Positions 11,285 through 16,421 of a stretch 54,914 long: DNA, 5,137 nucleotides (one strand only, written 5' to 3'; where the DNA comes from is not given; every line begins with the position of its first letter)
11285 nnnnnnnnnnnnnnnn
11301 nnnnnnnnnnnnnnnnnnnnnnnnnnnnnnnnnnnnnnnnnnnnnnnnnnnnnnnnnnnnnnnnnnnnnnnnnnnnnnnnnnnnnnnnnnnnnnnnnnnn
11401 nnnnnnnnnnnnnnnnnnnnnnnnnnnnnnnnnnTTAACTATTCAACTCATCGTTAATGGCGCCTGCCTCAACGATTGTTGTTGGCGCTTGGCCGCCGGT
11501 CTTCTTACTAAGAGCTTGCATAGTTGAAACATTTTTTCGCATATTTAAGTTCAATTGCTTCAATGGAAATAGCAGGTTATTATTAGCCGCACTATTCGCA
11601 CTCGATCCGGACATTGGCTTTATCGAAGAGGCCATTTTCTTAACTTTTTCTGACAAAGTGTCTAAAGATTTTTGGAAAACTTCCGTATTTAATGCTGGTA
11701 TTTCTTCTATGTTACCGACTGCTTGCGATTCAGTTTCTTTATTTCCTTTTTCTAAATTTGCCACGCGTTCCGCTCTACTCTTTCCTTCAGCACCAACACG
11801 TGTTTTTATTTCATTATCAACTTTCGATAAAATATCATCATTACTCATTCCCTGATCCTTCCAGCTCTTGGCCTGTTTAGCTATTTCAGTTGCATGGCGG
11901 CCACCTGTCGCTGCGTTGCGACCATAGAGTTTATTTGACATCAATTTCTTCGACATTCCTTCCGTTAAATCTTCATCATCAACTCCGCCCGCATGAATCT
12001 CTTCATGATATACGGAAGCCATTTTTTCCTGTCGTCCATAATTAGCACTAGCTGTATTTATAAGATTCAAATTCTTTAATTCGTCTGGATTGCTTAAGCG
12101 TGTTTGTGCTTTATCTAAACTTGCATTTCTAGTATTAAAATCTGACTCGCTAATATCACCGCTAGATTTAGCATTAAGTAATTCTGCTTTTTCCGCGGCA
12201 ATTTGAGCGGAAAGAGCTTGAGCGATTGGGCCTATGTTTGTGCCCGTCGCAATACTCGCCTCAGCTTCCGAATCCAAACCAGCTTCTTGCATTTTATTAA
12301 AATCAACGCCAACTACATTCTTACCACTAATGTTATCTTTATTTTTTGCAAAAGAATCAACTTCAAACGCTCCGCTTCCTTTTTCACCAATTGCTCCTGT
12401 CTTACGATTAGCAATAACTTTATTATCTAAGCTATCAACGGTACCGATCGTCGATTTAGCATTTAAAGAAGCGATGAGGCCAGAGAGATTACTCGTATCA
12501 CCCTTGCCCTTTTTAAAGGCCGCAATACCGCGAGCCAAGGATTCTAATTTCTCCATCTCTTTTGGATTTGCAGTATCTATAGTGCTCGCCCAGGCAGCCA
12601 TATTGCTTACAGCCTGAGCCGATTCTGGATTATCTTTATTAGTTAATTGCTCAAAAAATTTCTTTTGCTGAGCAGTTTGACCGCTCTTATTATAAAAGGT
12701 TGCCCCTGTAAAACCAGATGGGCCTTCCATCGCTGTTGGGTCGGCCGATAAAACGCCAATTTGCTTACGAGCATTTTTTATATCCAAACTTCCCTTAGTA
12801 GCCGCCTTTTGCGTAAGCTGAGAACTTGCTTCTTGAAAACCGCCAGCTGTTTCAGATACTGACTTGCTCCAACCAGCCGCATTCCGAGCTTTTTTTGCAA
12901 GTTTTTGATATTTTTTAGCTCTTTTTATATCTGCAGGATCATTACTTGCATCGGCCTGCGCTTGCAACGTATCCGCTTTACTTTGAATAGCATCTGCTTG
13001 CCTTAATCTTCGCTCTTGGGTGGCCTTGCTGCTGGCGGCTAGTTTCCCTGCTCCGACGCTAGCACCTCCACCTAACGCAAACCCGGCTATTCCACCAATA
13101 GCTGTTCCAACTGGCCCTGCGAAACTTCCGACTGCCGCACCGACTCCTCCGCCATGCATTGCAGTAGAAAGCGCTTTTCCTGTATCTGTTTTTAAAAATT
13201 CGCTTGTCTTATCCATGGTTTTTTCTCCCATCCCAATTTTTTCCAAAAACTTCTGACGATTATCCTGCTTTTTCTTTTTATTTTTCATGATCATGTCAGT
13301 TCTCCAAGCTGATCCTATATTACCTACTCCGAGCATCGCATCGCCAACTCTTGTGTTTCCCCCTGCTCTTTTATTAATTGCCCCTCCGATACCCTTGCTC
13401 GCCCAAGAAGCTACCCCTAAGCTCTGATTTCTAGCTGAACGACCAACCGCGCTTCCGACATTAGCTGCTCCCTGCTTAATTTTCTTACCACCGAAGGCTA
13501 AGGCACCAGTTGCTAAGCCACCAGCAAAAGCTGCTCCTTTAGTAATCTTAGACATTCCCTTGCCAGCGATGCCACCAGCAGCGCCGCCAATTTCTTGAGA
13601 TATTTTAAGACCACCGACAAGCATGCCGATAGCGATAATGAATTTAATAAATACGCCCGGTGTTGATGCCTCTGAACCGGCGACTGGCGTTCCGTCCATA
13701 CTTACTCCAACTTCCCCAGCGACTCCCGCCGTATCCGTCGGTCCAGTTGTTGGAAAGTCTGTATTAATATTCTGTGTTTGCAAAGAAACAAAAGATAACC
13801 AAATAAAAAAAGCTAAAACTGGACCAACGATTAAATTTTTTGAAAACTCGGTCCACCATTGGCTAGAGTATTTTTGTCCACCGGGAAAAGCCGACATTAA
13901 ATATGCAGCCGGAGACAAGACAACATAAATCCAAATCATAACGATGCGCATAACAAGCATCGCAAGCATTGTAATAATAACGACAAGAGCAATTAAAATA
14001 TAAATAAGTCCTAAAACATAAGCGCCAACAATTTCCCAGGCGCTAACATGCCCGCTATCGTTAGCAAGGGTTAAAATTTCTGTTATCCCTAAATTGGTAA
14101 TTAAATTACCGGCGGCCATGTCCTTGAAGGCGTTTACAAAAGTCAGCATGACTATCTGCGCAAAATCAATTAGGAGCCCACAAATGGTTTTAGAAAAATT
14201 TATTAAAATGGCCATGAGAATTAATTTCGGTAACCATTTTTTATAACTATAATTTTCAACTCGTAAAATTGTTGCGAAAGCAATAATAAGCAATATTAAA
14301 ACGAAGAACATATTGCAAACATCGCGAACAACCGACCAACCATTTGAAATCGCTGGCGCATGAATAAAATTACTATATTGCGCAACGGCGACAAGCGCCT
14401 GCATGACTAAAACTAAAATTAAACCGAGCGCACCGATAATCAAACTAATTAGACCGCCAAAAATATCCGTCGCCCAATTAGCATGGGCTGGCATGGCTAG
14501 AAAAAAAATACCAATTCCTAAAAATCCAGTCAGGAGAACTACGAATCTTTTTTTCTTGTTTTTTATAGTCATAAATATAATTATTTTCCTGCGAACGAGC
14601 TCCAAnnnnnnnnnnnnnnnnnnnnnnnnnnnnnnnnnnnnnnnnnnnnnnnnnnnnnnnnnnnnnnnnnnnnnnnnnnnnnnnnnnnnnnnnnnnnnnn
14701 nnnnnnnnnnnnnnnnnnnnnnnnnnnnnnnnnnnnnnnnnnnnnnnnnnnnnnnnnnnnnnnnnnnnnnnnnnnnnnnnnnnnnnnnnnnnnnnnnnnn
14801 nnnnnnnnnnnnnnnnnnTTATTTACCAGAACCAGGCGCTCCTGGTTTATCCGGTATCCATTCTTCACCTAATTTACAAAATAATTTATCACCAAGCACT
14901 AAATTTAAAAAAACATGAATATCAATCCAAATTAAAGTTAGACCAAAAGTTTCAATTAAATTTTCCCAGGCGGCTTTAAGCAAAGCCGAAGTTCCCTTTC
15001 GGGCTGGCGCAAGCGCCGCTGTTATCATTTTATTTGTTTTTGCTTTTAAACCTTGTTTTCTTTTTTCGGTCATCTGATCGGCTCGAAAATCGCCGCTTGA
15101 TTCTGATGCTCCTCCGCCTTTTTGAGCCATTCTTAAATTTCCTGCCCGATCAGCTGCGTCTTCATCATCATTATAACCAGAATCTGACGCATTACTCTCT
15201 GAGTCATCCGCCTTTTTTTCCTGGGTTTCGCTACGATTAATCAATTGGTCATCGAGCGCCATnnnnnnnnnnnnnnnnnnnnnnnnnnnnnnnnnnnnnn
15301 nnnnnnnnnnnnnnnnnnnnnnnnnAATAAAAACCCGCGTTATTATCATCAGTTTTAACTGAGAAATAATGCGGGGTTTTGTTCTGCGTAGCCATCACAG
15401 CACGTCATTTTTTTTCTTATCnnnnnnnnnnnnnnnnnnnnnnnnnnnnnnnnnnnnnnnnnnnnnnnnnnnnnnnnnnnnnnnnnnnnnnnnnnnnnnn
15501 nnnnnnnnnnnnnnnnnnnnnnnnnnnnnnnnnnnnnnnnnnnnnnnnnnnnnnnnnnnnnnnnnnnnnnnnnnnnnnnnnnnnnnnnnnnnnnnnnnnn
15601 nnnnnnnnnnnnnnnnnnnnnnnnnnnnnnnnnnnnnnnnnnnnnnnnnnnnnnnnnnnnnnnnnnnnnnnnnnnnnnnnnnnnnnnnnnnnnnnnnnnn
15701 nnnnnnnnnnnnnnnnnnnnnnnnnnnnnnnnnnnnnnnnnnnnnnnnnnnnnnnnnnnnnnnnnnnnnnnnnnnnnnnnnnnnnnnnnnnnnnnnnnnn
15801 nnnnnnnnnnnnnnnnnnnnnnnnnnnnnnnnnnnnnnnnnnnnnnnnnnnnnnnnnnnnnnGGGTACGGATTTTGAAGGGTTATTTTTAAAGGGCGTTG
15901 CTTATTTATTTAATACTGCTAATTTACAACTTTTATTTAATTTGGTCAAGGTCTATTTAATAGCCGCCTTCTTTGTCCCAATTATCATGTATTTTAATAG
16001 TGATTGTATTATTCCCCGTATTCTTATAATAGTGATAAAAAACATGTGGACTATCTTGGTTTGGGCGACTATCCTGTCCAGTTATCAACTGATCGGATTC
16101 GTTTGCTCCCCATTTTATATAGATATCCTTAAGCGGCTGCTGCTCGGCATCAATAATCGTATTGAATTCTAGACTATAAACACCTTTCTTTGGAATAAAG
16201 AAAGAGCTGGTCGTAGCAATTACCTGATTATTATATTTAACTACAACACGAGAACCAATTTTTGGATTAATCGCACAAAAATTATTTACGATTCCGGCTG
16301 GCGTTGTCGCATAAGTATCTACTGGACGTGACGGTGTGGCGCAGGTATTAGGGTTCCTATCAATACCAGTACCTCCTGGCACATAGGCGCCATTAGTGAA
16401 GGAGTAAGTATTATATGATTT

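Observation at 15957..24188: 2743-aa cysteine-rich giant surface protein with a recurring C-x6-C loop motif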

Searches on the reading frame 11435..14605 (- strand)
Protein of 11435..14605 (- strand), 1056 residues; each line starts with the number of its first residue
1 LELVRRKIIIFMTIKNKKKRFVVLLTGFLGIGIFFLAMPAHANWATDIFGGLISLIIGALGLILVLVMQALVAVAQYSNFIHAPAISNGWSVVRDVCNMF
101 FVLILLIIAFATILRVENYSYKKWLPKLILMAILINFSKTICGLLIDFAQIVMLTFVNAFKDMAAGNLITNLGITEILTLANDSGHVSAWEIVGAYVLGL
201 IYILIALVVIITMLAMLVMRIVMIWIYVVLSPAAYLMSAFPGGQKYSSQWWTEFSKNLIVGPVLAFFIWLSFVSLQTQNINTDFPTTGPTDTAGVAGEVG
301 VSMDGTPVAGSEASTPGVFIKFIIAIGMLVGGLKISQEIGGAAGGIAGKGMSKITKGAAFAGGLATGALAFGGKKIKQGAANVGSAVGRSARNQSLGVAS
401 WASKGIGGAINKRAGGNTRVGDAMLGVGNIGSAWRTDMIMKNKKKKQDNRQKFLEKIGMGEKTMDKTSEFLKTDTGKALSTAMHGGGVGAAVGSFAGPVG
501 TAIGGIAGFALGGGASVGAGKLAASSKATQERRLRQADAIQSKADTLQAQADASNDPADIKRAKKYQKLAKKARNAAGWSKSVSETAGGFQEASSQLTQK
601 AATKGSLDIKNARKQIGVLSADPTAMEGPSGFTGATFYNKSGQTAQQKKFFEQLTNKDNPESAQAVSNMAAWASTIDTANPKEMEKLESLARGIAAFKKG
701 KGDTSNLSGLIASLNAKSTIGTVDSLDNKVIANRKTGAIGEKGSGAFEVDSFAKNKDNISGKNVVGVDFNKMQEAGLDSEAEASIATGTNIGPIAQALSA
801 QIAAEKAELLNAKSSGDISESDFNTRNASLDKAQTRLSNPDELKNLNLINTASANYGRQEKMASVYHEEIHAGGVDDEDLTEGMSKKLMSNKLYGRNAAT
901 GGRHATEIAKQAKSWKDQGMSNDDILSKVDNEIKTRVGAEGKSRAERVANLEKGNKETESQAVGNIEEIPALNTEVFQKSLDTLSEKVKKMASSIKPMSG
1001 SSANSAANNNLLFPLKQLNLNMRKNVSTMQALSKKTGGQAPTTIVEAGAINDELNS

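Call 8: search_protein_families(library=pfam, proteins=[window:11435-14605:-], max_evalue=0.01)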
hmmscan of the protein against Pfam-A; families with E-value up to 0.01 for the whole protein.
window:11435-14605:- (1056 aa): 0 families

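Call 34: search_protein_families(library=pfam, proteins=[window:11435-14605:-], max_evalue=10)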
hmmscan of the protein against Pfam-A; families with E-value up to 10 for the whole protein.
window:11435-14605:- (1056 aa): 0 families

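Call 66: find_homologous_proteins(query=window:11435-14572:-, max_evalue=0.001)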
Query window:11435-14572:- (1045 aa): 1142 proteins with E <= 0.001 among 8000 candidates; the best 120 are listed.
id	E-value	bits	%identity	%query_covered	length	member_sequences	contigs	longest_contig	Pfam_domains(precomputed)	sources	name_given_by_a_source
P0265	0.0e+0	2228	99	100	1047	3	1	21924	-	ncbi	-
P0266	0.0e+0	1493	70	100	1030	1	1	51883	-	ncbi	-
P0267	0.0e+0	1290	62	100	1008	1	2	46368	-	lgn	-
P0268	0.0e+0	1186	57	100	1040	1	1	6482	-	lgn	-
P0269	0.0e+0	1095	55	100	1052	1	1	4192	-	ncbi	-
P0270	0.0e+0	1091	53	100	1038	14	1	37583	-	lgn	-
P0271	0.0e+0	1084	53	100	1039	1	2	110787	PF21724.3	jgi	jgi:hypothetical protein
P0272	0.0e+0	1079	51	100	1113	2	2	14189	-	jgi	-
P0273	0.0e+0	1040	63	45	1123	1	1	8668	-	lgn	-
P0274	0.0e+0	1018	56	53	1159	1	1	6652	-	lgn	-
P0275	2.0e-296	1004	47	100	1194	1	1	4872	-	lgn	-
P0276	1.8e-288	978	52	95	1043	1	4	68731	-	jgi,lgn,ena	-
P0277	9.5e-282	956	56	51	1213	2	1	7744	-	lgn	-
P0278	3.8e-278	944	53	93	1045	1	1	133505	-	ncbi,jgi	ncbi:MAG: hypothetical protein WC249_02800 [Patescibacteria group bacterium]|jgi:hypothetical protei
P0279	3.0e-273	927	50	91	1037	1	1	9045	-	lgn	-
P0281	7.1e-265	900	41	99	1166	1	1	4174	PF13441.13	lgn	-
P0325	1.4e-149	518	38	93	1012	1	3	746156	-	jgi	jgi:hypothetical protein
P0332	1.3e-143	498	38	93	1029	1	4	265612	-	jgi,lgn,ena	-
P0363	5.4e-132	460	37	94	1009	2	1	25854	PF19590.5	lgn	-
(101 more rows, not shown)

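Call 67: search_protein_families(library=pfam, proteins=[P0363, P0271, P0281, P0325, P0332], max_evalue=0.1)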
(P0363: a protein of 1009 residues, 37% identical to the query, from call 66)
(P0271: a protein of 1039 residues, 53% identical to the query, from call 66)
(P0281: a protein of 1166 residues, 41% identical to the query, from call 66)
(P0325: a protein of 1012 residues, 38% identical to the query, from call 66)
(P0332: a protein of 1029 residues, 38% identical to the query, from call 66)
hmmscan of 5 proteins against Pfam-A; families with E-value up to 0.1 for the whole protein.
P0363 (1009 aa): 2 families
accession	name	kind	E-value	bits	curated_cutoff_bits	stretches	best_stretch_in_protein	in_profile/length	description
PF19148.5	DUF5830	-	0.0074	16.7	26.8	1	493-531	23-61/114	Family of unknown function (DUF5830)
PF20721.2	C19orf12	-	0.01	16.1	30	1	460-497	50-87/163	C19orf12-like protein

P0271 (1039 aa): 1 family
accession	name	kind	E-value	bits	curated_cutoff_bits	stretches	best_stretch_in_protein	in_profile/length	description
PF21724.2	DUF6861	-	5e-06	26.6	28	1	448-548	45-146/194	Family of unknown function (DUF6861)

P0281 (1166 aa): 7 families
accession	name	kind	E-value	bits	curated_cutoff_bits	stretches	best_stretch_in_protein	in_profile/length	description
PF10439.15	Bacteriocin_IIc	-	0.00013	22.3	27.1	1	461-497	22-59/59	Bacteriocin class II with double-glycine leader peptide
PF20721.2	C19orf12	-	0.00024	21.4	30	1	464-499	42-77/163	C19orf12-like protein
PF13441.11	Gly-zipper_YMGG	-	0.00075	19.6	28.9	1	467-499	7-40/45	YMGG-like Gly-zipper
PF06897.17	DUF1269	-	0.0068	17.2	26.9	1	468-503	2-38/100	Protein of unknown function (DUF1269)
PF17508.7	MccV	-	0.048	14.7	27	1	461-508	17-59/104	Microcin V bacteriocin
PF22662.2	Csa3_N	-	0.068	13.7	27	0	1024-1107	15-101/120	Csa3 CRISPR-associated Rossmann-like domain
PF06153.16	CdAMP_rec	-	0.086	13.5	27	0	442-495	46-99/109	Cyclic-di-AMP receptor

P0325 (1012 aa): 0 families

P0332 (1029 aa): 4 families
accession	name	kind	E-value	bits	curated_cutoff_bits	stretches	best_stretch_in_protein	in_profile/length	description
PF13441.11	Gly-zipper_YMGG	-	0.00026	21.1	28.9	2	472-500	12-42/45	YMGG-like Gly-zipper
PF13436.11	Gly-zipper_OmpA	-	0.00084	19.5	27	0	473-500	14-43/44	Glycine-zipper domain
PF13488.11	Gly-zipper_Omp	-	0.016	15.6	25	1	472-497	8-35/46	Glycine zipper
PF20721.2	C19orf12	-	0.049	13.9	30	1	472-508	48-87/163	C19orf12-like protein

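Call 77: search_solved_structures(query=A4, max_evalue=10)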
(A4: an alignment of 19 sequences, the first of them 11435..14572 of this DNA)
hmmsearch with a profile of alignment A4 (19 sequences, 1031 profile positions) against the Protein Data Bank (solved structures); distinct sequences matched with E-value up to 10: 18.
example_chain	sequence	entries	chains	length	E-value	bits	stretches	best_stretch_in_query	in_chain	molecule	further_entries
1m8q_C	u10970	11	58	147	0.0073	18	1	599-701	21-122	Skeletal muscle Myosin II Essential Light Chain | SKELETAL MUSCLE MYOSIN II ESSENTIAL; LIGHT CHAIN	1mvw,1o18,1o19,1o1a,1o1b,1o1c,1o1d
2mys_C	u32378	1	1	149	0.0073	18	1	599-701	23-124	MYOSIN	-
7kue_B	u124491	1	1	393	0.042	15.5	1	577-669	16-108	Cyclin CCL1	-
2w4a_C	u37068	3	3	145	0.089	14.5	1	601-701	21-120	MYOSIN LIGHT CHAIN 3, SKELETAL MUSCLE ISOFORM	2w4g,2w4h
10lm_L1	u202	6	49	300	0.33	12.6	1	490-660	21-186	Flagellar Coiling Protein FcpA | Bacterial flagellar sheath protein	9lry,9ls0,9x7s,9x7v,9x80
9c3h_SB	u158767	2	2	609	0.64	11.6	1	532-727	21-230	CCR4-NOT transcription complex subunit 3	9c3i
6xe9_B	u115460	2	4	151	1.2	10.8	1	605-700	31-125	Myosin light chain smooth muscle isoform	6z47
8syf_E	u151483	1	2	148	1.2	10.8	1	605-700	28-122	Myosin light polypeptide 6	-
3nyj_A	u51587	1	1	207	1.2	10.7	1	551-709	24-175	Amyloid beta A4 protein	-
3nyl_A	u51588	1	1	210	1.4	10.5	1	551-709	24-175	Amyloid beta (A4) protein (Peptidase nexin-II, Alzheimer disease), isoform CRA_b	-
3umh_A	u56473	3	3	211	1.8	10.1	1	552-709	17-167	Amyloid beta A4 protein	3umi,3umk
4yn0_B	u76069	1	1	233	3.4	9.2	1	552-710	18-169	Amyloid beta A4 protein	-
3q84_A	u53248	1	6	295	5.8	8.4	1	521-673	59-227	Protein kinase C and casein kinase substrate in neurons protein 1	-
3hah_A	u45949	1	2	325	6.1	8.4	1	521-673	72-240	human PACSIN1 F-BAR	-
3qni_A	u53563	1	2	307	6.4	8.3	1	521-673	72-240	Protein kinase C and casein kinase substrate in neurons protein 1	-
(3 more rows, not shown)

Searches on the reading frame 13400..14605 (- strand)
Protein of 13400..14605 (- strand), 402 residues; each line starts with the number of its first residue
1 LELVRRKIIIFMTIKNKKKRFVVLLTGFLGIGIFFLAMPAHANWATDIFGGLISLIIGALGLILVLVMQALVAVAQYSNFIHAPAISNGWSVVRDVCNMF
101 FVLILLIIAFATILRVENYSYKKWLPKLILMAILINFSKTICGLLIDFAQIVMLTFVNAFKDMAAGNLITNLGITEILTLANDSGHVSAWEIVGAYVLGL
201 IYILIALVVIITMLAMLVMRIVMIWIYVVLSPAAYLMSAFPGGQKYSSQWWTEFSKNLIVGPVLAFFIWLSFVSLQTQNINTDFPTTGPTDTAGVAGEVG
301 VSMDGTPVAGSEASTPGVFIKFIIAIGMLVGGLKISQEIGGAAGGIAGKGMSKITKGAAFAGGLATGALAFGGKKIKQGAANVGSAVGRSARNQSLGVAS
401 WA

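Call 45: search_solved_structures(query=window:13400-14605:-, max_evalue=10)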
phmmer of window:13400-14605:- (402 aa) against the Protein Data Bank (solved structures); distinct sequences matched with E-value up to 10: 0.

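Call 75: search_protein_families(library=pfam, proteins=[window:13400-14572:-], max_evalue=10)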
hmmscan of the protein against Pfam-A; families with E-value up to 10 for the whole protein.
window:13400-14572:- (391 aa): 0 families

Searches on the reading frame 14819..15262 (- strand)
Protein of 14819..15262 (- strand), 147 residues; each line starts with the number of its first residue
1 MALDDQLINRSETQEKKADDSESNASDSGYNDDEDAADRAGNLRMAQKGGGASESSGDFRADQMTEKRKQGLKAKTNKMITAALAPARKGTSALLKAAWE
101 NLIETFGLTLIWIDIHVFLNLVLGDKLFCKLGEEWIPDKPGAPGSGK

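Call 8: search_protein_families(library=pfam, proteins=[window:14819-15262:-], max_evalue=0.01)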
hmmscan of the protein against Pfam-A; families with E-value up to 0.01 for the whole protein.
window:14819-15262:- (147 aa): 0 families

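Call 34: search_protein_families(library=pfam, proteins=[window:14819-15262:-], max_evalue=10)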
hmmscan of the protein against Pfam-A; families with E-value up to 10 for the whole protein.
window:14819-15262:- (147 aa): 1 family
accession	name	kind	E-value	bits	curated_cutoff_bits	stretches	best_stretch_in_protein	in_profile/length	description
PF12278.13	SDP_N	-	0.16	12.5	25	1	39-117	33-112/138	Sex determination protein N terminal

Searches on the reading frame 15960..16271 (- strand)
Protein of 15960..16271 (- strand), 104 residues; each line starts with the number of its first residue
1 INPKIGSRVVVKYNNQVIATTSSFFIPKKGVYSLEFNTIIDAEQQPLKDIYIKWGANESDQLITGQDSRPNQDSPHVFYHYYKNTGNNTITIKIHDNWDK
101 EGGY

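Call 78: search_solved_structures(query=window:15960-16271:-, max_evalue=10)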
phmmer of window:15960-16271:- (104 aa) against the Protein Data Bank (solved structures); distinct sequences matched with E-value up to 10: 5.
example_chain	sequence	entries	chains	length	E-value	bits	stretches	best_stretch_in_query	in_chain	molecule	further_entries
5kca_A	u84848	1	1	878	8.1e-07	32.4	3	8-44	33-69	Cerebellin-1,Cerebellin-1,Cerebellin-1,Glutamate receptor ionotropic, delta-2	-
5kwr_A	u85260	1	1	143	0.32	14.4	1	8-45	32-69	Cerebellin-1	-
5kc5_A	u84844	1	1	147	0.33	14.3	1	8-45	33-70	Cerebellin-1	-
5h48_A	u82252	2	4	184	0.36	14.2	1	8-45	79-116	Cerebellin-1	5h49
5kc6_A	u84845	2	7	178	0.46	13.9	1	8-45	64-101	Cerebellin-1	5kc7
